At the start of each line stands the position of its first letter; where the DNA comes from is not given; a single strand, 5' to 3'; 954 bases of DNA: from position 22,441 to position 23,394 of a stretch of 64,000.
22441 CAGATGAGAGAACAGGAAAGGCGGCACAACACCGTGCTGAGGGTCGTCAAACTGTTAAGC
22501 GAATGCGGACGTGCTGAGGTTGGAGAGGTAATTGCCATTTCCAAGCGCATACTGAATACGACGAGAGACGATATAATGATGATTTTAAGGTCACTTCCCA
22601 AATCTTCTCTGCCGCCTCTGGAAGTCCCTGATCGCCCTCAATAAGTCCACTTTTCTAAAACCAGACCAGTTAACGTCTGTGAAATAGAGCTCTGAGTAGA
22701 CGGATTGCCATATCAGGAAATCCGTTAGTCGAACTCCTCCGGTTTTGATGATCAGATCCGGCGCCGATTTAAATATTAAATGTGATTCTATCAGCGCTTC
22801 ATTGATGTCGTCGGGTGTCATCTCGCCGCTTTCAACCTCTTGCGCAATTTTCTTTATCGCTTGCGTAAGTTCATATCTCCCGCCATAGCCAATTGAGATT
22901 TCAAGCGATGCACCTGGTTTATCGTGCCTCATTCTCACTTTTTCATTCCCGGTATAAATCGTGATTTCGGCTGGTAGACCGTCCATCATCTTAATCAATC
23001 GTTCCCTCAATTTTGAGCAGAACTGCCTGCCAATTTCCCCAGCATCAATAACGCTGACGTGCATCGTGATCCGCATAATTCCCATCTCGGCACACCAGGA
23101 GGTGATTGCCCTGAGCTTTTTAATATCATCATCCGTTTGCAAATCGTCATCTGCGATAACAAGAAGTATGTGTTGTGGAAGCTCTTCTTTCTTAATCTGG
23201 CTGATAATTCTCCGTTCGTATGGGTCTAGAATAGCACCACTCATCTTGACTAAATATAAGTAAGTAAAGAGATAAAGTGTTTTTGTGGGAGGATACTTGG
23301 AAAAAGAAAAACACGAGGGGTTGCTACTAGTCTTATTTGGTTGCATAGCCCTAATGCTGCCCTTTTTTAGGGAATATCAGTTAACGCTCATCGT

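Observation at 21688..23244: Convergent, 3'-overlapping gene pair encoding a heteromeric cis-prenyltransferase (catalytic UppS-like subunit plus NgBR-like subunit)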

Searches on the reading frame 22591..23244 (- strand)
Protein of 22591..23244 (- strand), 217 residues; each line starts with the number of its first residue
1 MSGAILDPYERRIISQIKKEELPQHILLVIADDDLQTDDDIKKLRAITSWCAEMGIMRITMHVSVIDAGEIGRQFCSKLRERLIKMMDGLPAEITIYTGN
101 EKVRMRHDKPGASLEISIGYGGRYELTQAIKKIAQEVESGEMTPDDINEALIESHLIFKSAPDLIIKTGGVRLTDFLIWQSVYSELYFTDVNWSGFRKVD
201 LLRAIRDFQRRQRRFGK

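Call 3: search_protein_families(library=pfam, proteins=[window:22591-23244:-], max_evalue=0.01)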
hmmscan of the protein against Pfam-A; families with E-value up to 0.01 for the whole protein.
window:22591-23244:- (217 aa): 1 family
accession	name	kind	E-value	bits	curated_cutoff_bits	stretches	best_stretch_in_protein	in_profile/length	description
PF01255.24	Prenyltransf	-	3.3e-33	115.5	27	1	82-216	86-219/219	Putative undecaprenyl diphosphate synthase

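Call 4: search_protein_families(library=ncbifam, proteins=[window:22591-23244:-], max_evalue=0.01)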
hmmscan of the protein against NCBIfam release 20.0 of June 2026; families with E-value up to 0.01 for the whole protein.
window:22591-23244:- (217 aa): 16 families
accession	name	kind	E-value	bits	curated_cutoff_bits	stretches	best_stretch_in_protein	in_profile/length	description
NF011409.0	PRK14835.1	equivalog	1.4e-38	132.9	425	1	75-217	131-279/279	isoprenyl transferase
NF011405.0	PRK14830.1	equivalog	7.3e-37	127.3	304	1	81-217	112-250/251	undecaprenyl pyrophosphate synthase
NF011403.0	PRK14828.1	equivalog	3.3e-36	125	348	1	80-217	115-258/258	isoprenyl transferase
NF011406.0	PRK14831.1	subfamily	1.5e-33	116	375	1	77-217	109-251/256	undecaprenyl pyrophosphate synthase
NF011411.0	PRK14838.1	equivalog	8.4e-33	113.7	417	1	78-217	97-238/244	isoprenyl transferase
TIGR00055.1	uppS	equivalog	1.7e-32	112.7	109.55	1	107-216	116-228/228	polyprenyl diphosphate synthase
NF011408.0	PRK14834.1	equivalog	4.9e-28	98.2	348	1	82-216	108-244/252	isoprenyl transferase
NF007596.1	PRK10240.1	equivalog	2.3e-27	95.9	418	1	107-216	130-242/251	(2E,6E)-farnesyl-diphosphate-specific ditrans,polycis-undecaprenyl-diphosphate synthase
NF011413.0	PRK14840.1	equivalog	4.9e-26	91.9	410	1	78-217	109-250/250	isoprenyl transferase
NF011407.0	PRK14833.1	equivalog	1.2e-24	87.2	325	1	111-217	123-231/233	di-trans,poly-cis-decaprenylcistransferase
NF011404.0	PRK14829.1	equivalog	2.3e-24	86.1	372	1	113-217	151-258/260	isoprenyl transferase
NF011414.0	PRK14841.1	equivalog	4.4e-24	85.4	401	1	62-216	75-228/233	isoprenyl transferase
NF011412.0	PRK14839.1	equivalog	3.7e-20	72.3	334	1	76-216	94-227/240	di-trans,poly-cis-decaprenylcistransferase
NF011402.0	PRK14827.1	equivalog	3.8e-20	72.4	535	1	112-217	187-295/296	decaprenyl diphosphate synthase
NF011415.0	PRK14842.1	equivalog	2.4e-15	56.6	360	1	115-216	131-236/241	isoprenyl transferase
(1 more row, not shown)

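Call 8: find_homologous_proteins(query=window:22591-23244:-)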
Query window:22591-23244:- (217 aa): 3412 proteins with E <= 0.001 among 3594 candidates; the best 120 are listed.
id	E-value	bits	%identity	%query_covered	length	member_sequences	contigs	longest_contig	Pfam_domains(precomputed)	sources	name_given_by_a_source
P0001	5.6e-139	479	100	100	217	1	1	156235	PF01255.25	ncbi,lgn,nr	ncbi:MAG: undecaprenyl diphosphate synthase family protein [Methanocellales archaeon]|nr:undecapreny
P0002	2.6e-122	424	87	100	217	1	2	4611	PF01255.25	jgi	-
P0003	4.0e-118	411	84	100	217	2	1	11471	PF01255.25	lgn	-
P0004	4.0e-117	407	84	100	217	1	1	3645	PF01255.25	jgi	-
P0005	1.9e-114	398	81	100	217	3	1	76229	PF01255.25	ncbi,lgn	-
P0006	5.8e-114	397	82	100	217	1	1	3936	PF01255.25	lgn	-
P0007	6.7e-113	393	81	100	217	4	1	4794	PF01255.25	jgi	-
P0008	1.0e-110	386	80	100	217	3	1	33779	PF01255.25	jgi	-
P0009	3.8e-86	306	63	100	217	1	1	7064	PF01255.25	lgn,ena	-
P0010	5.1e-86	306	63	100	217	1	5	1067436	PF01255.25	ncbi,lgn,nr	ncbi:MAG: undecaprenyl diphosphate synthase family protein [Methanosarcinales archaeon Met12]|nr:MAG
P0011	3.4e-85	303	62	100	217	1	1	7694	PF01255.25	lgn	-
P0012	3.2e-83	296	60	100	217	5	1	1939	PF01255.25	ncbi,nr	ncbi:MAG: undecaprenyl diphosphate synthase family protein [Methanocellales archaeon]|nr:undecapreny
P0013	3.4e-82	293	61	100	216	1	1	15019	PF01255.25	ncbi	-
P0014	4.6e-81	289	59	96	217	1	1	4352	PF01255.25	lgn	-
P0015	8.0e-81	289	59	100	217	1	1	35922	PF01255.25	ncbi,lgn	-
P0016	9.2e-81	288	62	96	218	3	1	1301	PF01255.25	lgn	-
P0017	9.5e-81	288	59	100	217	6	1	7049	PF01255.25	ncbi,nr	ncbi:MAG: undecaprenyl diphosphate synthase family protein [Methanocellales archaeon]|nr:undecapreny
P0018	4.5e-80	286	59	100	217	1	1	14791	PF01255.25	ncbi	-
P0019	3.8e-76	273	59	96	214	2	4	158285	PF01255.25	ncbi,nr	ncbi:MAG: polyprenyl diphosphate synthase [Methanocellales archaeon]|nr:polyprenyl diphosphate synth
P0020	4.0e-76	273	60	96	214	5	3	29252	PF01255.25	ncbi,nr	ncbi:MAG: polyprenyl diphosphate synthase [Methanocellales archaeon]|nr:polyprenyl diphosphate synth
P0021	3.0e-74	267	55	99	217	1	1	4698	PF01255.25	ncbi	-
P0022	1.8e-72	261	53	99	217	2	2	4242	PF01255.25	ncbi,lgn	-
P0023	1.2e-71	259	52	99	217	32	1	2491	PF01255.25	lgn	-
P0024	1.4e-71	258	50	99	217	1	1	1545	PF01255.25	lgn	-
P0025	1.8e-71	258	53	99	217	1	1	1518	PF01255.25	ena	-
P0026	4.3e-71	257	52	99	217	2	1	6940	PF01255.25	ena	-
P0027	1.7e-69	252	54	99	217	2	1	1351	PF01255.25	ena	-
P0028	1.8e-69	252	55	95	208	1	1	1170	PF01255.25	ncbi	-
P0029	3.8e-69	251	50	99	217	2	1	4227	PF01255.25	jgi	jgi:undecaprenyl diphosphate synthase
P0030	6.6e-69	250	51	99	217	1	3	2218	PF01255.25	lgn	-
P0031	6.6e-69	250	51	99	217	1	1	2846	PF01255.25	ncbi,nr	ncbi:Tritrans,polycis-undecaprenyl-diphosphate synthase (GGDP specific) [uncultured archaeon]|nr:Tri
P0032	1.6e-68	248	50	99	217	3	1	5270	PF01255.25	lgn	-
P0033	2.9e-68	248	52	96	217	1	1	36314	PF01255.25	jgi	jgi:undecaprenyl diphosphate synthase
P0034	1.1e-67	246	51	99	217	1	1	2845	PF01255.25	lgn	-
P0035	1.3e-67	246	51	99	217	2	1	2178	PF01255.25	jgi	-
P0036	1.5e-67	245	52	96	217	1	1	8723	PF01255.25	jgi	jgi:undecaprenyl diphosphate synthase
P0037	2.8e-67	244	53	96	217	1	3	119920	PF01255.25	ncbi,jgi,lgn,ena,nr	ncbi:MAG: undecaprenyl diphosphate synthase family protein [Candidatus Methanoperedens sp.]|jgi:unde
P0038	3.1e-67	244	52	99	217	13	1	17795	PF01255.25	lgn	-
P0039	3.4e-67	244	50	99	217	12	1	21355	PF01255.25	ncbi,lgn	-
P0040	3.6e-67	244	53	99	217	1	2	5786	PF01255.25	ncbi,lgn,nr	ncbi:MAG: undecaprenyl diphosphate synthase family protein [Candidatus Methanoperedens sp.]|nr:undec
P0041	4.1e-67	244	50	98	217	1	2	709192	PF01255.25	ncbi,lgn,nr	ncbi:undecaprenyl diphosphate synthase family protein [Candidatus Methanoperedens nitratireducens]|n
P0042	4.7e-67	244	53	96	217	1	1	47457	PF01255.25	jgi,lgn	jgi:undecaprenyl diphosphate synthase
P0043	5.3e-67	244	50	98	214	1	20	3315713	PF01255.25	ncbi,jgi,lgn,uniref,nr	ncbi:undecaprenyl pyrophosphate synthase [Candidatus Methanoperedens nitroreducens]|uniref:Undecapre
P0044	5.4e-67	244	50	99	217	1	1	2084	PF01255.25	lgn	-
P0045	7.3e-67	243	51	99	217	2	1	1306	PF01255.25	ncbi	-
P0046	8.7e-67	243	51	99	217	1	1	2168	PF01255.25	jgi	-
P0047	9.9e-67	243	52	99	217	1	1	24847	PF01255.25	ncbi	-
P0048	1.0e-66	243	50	99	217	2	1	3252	PF01255.25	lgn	-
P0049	1.2e-66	242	53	96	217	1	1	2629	PF01255.25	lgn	-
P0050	2.1e-66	242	50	98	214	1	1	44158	PF01255.25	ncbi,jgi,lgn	-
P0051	2.2e-66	242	51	99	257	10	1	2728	PF01255.25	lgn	-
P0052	2.4e-66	241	50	96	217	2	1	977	PF01255.25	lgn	-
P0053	3.1e-66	241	42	76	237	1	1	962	PF01255.25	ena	-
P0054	3.6e-66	241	50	96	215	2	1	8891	PF01255.25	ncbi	ncbi:MAG: undecaprenyl diphosphate synthase family protein [Candidatus Methanoperedens sp.]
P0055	3.6e-66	241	50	99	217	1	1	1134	PF01255.25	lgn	-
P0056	4.2e-66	241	51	99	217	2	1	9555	PF01255.25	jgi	-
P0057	5.4e-66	240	49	99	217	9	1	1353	PF01255.25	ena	-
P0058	5.6e-66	240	52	99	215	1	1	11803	PF01255.25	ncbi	-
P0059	5.7e-66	240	52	99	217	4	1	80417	PF01255.25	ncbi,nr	ncbi:Tritrans,polycis-undecaprenyl-diphosphate synthase (GGDP specific) [uncultured archaeon]|nr:Tri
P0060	6.2e-66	240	51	96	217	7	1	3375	PF01255.25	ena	-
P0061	7.1e-66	240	52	99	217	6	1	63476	PF01255.25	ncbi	-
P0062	7.4e-66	240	50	99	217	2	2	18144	PF01255.25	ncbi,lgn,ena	-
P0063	7.6e-66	240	50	99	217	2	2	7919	PF01255.25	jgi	jgi:undecaprenyl diphosphate synthase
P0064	8.6e-66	240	51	99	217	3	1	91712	PF01255.25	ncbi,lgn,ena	ncbi:MAG TPA: undecaprenyl diphosphate synthase family protein [Candidatus Methanoperedens sp.]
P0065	8.7e-66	240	48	99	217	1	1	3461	PF01255.25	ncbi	-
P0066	9.8e-66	239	50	99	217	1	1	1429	PF01255.25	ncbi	-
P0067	1.0e-65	239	50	99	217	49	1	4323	PF01255.25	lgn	-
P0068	1.2e-65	239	49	91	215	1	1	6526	PF01255.25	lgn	-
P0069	1.2e-65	239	51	99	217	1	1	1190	PF01255.25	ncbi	-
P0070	1.2e-65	239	50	99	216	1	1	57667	PF01255.25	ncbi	-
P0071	1.3e-65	239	50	99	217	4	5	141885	PF01255.25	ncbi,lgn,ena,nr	ncbi:MAG: undecaprenyl diphosphate synthase family protein [Candidatus Methanoperedens sp.]|nr:undec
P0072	1.4e-65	239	49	91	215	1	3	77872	PF01255.25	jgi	jgi:undecaprenyl diphosphate synthase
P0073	1.6e-65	239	49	99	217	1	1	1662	PF01255.25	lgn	-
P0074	1.6e-65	239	51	100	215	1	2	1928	PF01255.25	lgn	-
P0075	2.0e-65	238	50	99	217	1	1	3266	PF01255.25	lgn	-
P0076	2.2e-65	238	52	99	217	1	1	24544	PF01255.25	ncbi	-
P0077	3.4e-65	238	51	99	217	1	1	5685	PF01255.25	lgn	-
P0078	3.5e-65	238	50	99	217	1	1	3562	PF01255.25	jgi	jgi:undecaprenyl diphosphate synthase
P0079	3.8e-65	237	50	99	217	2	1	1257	PF01255.25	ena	-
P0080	4.0e-65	237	49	99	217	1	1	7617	PF01255.25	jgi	jgi:undecaprenyl diphosphate synthase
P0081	5.0e-65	237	50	99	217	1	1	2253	PF01255.25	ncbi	-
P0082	1.1e-64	236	50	98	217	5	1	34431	PF01255.25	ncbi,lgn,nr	ncbi:MAG: undecaprenyl diphosphate synthase family protein [Candidatus Methanoperedens sp.]|nr:undec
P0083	1.4e-64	236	47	94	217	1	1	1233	PF01255.25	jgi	-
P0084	1.5e-64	236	48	96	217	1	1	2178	PF01255.25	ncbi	-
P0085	1.5e-64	236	50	99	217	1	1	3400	PF01255.25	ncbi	-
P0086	1.8e-64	235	50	99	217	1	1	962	PF01255.25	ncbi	-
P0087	1.9e-64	235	50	96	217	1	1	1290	PF01255.25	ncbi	-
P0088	2.1e-64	235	50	99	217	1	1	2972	PF01255.25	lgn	-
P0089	2.5e-64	235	50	99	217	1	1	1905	PF01255.25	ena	-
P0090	3.4e-64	234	50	96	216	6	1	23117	PF01255.25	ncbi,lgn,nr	ncbi:MAG: undecaprenyl diphosphate synthase family protein [Candidatus Methanoperedens sp.]|nr:undec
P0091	3.8e-64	234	49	99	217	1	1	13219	PF01255.25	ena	-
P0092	4.5e-64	234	48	99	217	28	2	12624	PF01255.25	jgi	jgi:undecaprenyl diphosphate synthase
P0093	5.2e-64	234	49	96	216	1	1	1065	PF01255.25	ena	-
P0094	5.7e-64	234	51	96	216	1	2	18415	PF01255.25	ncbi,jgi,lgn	-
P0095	6.4e-64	233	50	99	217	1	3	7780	PF01255.25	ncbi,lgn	-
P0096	8.1e-64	233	46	94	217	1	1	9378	PF01255.25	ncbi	ncbi:undecaprenyl pyrophosphate synthetase [groundwater metagenome]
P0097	9.4e-64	233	51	99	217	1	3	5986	PF01255.25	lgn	-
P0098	1.0e-63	233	50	99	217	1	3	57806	PF01255.25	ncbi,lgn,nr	ncbi:MAG: undecaprenyl diphosphate synthase family protein [Candidatus Methanoperedens sp.]|nr:undec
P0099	1.0e-63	233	49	99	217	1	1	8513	PF01255.25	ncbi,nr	ncbi:MAG: undecaprenyl diphosphate synthase family protein [Candidatus Methanoperedens sp.]|nr:undec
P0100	1.0e-63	233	47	94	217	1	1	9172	PF01255.25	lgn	-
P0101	1.5e-63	232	49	96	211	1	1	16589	PF01255.25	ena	-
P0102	1.5e-63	232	47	94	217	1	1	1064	PF01255.25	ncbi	-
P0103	1.5e-63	232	50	96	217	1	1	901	PF01255.25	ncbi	-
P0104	1.7e-63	232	49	91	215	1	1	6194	PF01255.25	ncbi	-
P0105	1.9e-63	232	50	99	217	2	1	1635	PF01255.25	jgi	-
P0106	1.9e-63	232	51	99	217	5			PF01255.25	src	-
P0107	2.0e-63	232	50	96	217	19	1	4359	PF01255.25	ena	-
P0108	2.1e-63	232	49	99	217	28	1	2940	PF01255.25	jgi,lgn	jgi:undecaprenyl diphosphate synthase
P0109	3.0e-63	231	49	99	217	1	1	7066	PF01255.25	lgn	-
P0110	3.0e-63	231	49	99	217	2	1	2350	PF01255.25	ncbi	-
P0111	3.7e-63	231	50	99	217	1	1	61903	PF01255.25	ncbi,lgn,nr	ncbi:MAG: undecaprenyl diphosphate synthase family protein [Candidatus Methanoperedens sp.]|nr:undec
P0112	3.7e-63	231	50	96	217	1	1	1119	PF01255.25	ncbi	-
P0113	4.1e-63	231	49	99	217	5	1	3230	PF01255.25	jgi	jgi:undecaprenyl diphosphate synthase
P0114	4.6e-63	231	49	100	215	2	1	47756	PF01255.25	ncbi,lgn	-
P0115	4.9e-63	231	50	99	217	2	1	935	PF01255.25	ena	-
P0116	5.1e-63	231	48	99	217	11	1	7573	PF01255.25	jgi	-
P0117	5.2e-63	230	50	99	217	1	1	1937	PF01255.25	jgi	-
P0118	5.3e-63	230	50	99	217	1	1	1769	PF01255.25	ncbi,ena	ncbi:MAG TPA: undecaprenyl diphosphate synthase family protein [Candidatus Methanoperedens sp.]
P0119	5.4e-63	230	52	96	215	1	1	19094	PF01255.25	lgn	-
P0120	5.7e-63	230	50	96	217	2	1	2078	PF01255.25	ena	-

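Call 13: find_related_loci(query=A2, collection=genome_contigs, flank=4000)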
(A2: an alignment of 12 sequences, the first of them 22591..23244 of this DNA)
Query A2 (217 aa) in genome_contigs; peptide patterns used: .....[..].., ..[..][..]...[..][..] (x = any residue, [..] = any of these).
600 stretches matched a pattern (row limit reached: there are more); 582 encode a relative of the query (tblastn E <= 1e-3); the best 80 are kept; 80 distinct loci.
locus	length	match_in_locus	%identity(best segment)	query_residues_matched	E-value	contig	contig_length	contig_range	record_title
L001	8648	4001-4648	61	1-216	3e-89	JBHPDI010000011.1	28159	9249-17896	Halobacteriota archaeon isolate SAG AM-311-A10 NODE_11_length_28159_cov_27.786614, whole genome shotgun sequence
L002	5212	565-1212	61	1-217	2e-88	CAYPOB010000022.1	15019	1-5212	MAG TPA_asm: uncultured Methanocellales archaeon isolate binchicken_co24_98 genome assembly, contig: NODE_1365_length_15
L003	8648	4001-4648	53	3-217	1e-78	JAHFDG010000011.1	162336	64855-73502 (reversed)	MAG: Candidatus Methanoperedens sp. isolate nzgw24 NODE_69_length_162337_cov_11.222752, whole genome shotgun sequence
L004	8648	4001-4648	52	3-217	1e-76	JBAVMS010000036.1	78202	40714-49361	MAG: Candidatus Methanoperedens sp. isolate MFD03797_ilm_asm_bin16 k127_6456, whole genome shotgun sequence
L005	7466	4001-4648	50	3-217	1e-73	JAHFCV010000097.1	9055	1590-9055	MAG: Candidatus Methanoperedens sp. isolate nzgw23 NODE_8773_length_9056_cov_3.238165, whole genome shotgun sequence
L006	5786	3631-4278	53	3-217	4e-73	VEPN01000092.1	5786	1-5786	MAG: Candidatus Methanoperedens sp. isolate MnB_21 scaffold93, whole genome shotgun sequence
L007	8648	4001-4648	50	3-217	2e-72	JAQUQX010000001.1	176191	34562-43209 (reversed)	MAG: Candidatus Methanoperedens sp. isolate STD1_6 NODE_144_length_176191_cov_19.612777_Sandtown_D1, whole genome shotgu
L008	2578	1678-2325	50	3-217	3e-73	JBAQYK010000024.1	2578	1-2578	MAG: Candidatus Methanoperedens sp. isolate MFD12011_ilm_asm_bin3 k127_29608, whole genome shotgun sequence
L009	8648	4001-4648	50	3-217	3e-72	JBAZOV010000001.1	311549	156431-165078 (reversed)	MAG: Candidatus Methanoperedens sp. isolate SO_2017_SWC_14 scaffold_38_c1_LP-4_2017, whole genome shotgun sequence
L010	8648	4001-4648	51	3-217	4e-72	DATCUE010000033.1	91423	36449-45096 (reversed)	MAG TPA_asm: Candidatus Methanoperedens sp. isolate SMAG_U7350 k141_111718, whole genome shotgun sequence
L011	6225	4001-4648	51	3-217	2e-70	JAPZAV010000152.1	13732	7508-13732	MAG: Candidatus Methanoperedens sp. isolate RifSed_csp2_16ft_3_45_12 RifSed_csp2_16ft_3_scaffold_7323, whole genome shot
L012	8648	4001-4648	50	3-217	2e-69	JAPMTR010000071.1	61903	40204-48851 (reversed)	MAG: Candidatus Methanoperedens sp. isolate Ig 1 Ig18389_08E140C01_z1_2020_scaffold_274, whole genome shotgun sequence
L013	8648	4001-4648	47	3-217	8e-68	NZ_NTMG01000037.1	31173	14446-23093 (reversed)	Candidatus Methanoperedens sp. BLZ2 CMPBLZ2contig_19, whole genome shotgun sequence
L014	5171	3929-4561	52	5-217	1e-67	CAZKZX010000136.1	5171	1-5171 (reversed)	MAG TPA_asm: uncultured Methanomicrobia archaeon isolate binchicken_co91_391 genome assembly, contig: NODE_24458_length_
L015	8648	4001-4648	52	3-217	4e-72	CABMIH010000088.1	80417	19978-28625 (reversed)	uncultured archaeon isolate LFW-280_3_2 genome assembly, contig: LFW28032_9, whole genome shotgun sequence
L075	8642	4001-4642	43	9-217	7e-54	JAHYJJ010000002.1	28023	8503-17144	MAG: Methanosarcinaceae archaeon isolate KA19 NODE_899_length_28023_cov_412.600982, whole genome shotgun sequence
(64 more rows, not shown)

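Call 18: search_solved_structures(query=window:22591-23244:-, max_evalue=0.001, show_alignments=2)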
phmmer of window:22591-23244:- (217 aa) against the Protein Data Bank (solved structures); distinct sequences matched with E-value up to 0.001: 39.
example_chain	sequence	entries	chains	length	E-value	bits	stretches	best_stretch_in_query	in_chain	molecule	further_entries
1x08_A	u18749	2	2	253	1.4e-25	93.5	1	109-216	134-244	Undecaprenyl pyrophosphate synthetase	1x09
5cqb_A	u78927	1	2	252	1.4e-25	93.4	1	109-216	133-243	Ditrans,polycis-undecaprenyl-diphosphate synthase ((2E,6E)-farnesyl-diphosphate specific)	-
1jp3_A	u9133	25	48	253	1.4e-25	93.4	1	109-216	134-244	undecaprenyl pyrophosphate synthase | Undecaprenyl pyrophosphate synthetase | Ditrans,polycis-undecaprenyl-diphosphate synthase ((2E,6E)-farnesyl-diphosphate sp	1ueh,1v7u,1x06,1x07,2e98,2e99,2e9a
7jli_A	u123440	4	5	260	6.7e-25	91.2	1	83-216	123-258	Isoprenyl transferase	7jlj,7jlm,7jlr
4q9m_A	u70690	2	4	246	2.5e-24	89.4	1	79-216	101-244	Isoprenyl transferase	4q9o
5kh2_A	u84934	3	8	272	3.3e-24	88.9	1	80-216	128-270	Isoprenyl transferase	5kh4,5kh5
6szg_A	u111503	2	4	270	4.2e-23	85.4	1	83-217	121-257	Ditrans,polycis-undecaprenyl-diphosphate synthase ((2E,6E)-farnesyl-diphosphate specific)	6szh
6acs_A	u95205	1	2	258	3.8e-22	82.2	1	82-217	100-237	Ditrans,polycis-undecaprenyl-diphosphate synthase ((2E,6E)-farnesyl-diphosphate specific)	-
8wu6_A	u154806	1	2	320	8.2e-22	81.1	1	109-216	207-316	Nerylneryl diphosphate synthase CPT2, chloroplastic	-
7vpc_A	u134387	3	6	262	1.6e-21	80.2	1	109-216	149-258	Neryl-diphosphate synthase 1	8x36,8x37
8kga_A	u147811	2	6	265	1.9e-21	80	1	109-216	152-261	Dimethylallylcistransferase CPT1, chloroplastic,Dehydrodolichyl diphosphate synthase 2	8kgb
8x35_A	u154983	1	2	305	2.4e-21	79.6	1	109-216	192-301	Neryl diphosphate synthase 1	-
1f75_A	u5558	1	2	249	2.7e-21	79.5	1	82-216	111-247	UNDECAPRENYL PYROPHOSPHATE SYNTHETASE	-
3wyi_A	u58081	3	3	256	4.9e-21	78.6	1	83-216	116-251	Isoprenyl transferase | Undecaprenyl pyrophosphate synthase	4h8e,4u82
5hxo_A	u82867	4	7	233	7.9e-21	77.9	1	109-216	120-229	(2Z,6Z)-farnesyl diphosphate synthase, chloroplastic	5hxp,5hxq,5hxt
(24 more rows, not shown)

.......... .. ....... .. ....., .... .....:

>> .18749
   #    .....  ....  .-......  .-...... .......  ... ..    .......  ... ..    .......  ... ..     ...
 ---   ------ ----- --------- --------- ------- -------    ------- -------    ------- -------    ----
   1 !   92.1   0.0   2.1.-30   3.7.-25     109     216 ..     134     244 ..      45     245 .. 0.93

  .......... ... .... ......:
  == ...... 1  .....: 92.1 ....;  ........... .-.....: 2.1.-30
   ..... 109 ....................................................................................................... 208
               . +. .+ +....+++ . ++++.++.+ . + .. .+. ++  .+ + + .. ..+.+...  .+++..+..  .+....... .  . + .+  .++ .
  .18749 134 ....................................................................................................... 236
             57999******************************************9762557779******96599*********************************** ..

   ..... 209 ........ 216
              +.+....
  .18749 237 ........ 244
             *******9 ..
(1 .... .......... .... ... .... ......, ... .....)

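Call 19: find_encoding_contigs(protein=P0001, flank=3000, max_places=3)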
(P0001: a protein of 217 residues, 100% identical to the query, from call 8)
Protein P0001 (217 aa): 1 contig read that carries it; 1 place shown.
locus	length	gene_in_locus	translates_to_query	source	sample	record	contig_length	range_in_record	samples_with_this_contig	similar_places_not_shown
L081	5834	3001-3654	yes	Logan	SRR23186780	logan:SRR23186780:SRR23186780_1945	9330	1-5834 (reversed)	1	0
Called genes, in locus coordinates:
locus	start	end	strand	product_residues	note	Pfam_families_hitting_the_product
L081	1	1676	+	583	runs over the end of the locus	PF04068:Fer4_RLI, PF00037:Fer4, PF12837:Fer4_6 (weak), PF02463:SMC_N (weak), PF00005:ABC_tran, PF13304:AAA_21 (faint), PF00005:ABC_tran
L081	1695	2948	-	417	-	PF01940:DUF92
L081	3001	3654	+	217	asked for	PF01255:Prenyltransf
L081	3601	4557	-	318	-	PF01255:Prenyltransf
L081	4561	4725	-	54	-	PF10826:DUF2551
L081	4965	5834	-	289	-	?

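Call 20: find_encoding_contigs(protein=P0005, flank=3000, max_places=3)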
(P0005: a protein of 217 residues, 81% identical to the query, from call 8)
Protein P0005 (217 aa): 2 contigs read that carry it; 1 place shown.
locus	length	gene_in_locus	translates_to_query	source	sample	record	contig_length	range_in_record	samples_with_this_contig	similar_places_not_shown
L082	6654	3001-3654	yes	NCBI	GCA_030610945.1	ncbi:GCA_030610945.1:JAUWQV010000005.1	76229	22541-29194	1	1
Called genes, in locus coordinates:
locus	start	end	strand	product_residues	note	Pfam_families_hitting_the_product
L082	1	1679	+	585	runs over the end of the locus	PF04068:Fer4_RLI, PF12837:Fer4_6 (faint), PF13237:Fer4_10 (faint), PF00037:Fer4, PF02463:SMC_N (weak), PF00005:ABC_tran, PF13304:AAA_21 (faint), PF00005:ABC_tran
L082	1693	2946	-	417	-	PF01940:DUF92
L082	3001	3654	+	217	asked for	PF01255:Prenyltransf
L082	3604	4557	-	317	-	PF01255:Prenyltransf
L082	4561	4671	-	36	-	PF10826:DUF2551 (weak)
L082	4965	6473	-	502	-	PF01406:tRNA-synt_1e (faint), PF01921:tRNA-synt_1f, PF09334:tRNA-synt_1g (faint), PF19269:Anticodon_2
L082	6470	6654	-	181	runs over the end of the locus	PF01613:Flavin_Reduct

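Call 21: find_encoding_contigs(protein=P0007, flank=3000, max_places=3)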
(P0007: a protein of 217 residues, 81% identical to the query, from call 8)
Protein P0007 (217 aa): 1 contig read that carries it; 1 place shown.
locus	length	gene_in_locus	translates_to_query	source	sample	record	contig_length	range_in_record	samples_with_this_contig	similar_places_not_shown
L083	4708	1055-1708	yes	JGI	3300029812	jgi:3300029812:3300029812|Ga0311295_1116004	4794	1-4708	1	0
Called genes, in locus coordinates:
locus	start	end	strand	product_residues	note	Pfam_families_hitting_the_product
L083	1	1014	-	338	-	?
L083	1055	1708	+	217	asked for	PF01255:Prenyltransf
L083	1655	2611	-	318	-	PF01255:Prenyltransf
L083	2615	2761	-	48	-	PF10826:DUF2551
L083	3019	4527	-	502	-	PF01406:tRNA-synt_1e (faint), PF01921:tRNA-synt_1f, PF09334:tRNA-synt_1g (faint), PF19269:Anticodon_2 (weak)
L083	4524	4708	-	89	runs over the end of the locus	?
